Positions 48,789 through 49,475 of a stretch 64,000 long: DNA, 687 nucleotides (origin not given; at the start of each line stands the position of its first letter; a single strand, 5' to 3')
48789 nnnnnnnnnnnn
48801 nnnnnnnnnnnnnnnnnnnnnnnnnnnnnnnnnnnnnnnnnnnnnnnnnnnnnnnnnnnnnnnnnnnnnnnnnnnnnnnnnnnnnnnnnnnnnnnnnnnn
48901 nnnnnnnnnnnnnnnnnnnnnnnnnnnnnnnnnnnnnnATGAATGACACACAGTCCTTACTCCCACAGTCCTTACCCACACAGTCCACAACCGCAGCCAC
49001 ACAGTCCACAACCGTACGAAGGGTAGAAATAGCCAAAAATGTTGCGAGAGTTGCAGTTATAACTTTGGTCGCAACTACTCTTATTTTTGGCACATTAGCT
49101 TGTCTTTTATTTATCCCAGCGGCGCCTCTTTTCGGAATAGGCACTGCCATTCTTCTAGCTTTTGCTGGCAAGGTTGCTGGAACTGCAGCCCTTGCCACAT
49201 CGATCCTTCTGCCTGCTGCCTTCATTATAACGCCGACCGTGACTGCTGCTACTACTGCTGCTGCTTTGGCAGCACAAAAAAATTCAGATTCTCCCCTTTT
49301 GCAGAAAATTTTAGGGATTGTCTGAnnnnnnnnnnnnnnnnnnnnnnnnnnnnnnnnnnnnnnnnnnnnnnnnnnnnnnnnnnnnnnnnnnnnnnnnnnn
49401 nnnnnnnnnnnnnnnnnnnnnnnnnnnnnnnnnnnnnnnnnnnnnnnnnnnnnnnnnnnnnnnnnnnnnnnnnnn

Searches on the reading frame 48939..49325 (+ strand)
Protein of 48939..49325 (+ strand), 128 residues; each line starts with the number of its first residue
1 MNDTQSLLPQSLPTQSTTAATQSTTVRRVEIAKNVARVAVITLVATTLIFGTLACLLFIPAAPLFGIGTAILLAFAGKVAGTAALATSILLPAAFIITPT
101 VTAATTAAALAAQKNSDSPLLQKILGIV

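Call 36: find_encoding_contigs(protein=window:48939-49325:+, flank=10000, max_places=10)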
Protein window:48939-49325:+ (128 aa): 1 contig read that carries it; 1 place shown.
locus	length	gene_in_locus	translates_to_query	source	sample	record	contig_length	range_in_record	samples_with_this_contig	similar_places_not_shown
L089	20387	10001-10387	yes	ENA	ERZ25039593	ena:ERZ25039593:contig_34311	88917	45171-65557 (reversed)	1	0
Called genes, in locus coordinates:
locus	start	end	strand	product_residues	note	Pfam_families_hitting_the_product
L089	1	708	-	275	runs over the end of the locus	-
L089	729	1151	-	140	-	PF13673:Acetyltransf_10, PF00583:Acetyltransf_1, PF13508:Acetyltransf_7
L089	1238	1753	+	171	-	PF26330:DUF8085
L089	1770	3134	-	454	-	-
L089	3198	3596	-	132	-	PF08570:DUF1761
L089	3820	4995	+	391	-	PF05394:AvrB_AvrC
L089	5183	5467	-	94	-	PF00381:PTS-HPr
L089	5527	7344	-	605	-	PF08439:Peptidase_M3_N, PF01432:Peptidase_M3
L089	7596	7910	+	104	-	PF00166:Cpn10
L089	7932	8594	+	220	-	PF00118:Cpn60_TCP1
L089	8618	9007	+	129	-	PF00118:Cpn60_TCP1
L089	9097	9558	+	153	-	PF00118:Cpn60_TCP1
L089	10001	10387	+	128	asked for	-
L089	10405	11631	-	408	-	PF07592:DDE_Tnp_ISAZ013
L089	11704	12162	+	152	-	-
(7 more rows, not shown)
